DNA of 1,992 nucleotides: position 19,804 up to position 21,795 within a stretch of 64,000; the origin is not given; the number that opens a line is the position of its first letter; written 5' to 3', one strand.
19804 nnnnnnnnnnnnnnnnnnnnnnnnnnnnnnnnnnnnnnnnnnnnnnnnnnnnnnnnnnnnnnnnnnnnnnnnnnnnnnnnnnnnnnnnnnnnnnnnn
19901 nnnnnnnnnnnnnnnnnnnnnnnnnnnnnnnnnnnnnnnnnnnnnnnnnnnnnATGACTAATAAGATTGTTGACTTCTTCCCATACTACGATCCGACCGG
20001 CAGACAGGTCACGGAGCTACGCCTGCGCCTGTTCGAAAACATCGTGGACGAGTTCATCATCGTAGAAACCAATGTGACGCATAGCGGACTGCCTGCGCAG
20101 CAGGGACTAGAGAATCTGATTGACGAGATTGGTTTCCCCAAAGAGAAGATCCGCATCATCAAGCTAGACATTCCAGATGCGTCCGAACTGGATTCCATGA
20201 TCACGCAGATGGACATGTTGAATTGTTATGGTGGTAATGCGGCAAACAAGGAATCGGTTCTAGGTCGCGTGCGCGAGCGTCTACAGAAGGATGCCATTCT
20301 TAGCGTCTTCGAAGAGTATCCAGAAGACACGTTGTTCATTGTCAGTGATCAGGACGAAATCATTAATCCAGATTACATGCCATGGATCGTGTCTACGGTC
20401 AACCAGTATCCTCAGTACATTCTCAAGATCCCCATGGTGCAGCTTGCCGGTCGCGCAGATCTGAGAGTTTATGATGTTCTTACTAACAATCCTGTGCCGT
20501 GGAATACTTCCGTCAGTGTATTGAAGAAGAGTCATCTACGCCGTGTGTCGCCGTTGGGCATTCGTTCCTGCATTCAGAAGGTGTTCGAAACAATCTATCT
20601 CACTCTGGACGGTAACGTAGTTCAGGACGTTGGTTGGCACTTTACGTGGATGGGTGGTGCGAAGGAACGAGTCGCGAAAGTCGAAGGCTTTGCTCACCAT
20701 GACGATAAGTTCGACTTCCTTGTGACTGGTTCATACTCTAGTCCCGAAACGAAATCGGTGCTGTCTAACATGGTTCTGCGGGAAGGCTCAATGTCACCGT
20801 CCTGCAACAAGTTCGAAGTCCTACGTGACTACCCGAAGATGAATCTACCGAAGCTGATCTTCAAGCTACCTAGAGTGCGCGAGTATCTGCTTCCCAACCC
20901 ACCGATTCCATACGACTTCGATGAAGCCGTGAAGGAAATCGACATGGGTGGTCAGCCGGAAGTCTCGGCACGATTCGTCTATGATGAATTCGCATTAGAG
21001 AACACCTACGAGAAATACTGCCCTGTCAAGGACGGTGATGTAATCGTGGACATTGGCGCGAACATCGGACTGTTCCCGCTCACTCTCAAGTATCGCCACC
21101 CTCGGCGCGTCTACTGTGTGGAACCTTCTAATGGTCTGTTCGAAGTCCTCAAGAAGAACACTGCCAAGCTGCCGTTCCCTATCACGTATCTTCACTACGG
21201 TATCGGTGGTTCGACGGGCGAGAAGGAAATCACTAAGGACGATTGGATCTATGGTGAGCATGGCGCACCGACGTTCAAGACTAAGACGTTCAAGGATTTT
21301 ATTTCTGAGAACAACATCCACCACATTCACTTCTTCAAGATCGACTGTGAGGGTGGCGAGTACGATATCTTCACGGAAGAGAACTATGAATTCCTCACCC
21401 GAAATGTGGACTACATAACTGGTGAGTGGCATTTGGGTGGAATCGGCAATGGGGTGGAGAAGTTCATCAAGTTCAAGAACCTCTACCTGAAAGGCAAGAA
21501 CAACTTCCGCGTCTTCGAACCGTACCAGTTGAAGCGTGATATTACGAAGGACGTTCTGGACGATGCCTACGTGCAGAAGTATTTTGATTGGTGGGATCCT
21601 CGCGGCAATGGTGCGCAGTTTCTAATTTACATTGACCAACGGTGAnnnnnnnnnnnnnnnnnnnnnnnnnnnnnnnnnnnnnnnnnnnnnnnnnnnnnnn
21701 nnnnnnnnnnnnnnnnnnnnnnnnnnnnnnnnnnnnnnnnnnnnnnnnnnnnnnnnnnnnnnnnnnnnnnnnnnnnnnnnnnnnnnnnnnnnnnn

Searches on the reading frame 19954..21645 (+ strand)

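Call 19: search_protein_families(library=phrogs, proteins=[window:19954-21645:+], max_evalue=0.00001)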
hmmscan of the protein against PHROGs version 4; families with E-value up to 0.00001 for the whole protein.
window:19954-21645:+ (563 aa): 1 family
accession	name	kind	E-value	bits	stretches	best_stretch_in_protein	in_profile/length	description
phrog_8156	-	other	2.1e-11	44.5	1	354-477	47-175/244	methyltransferase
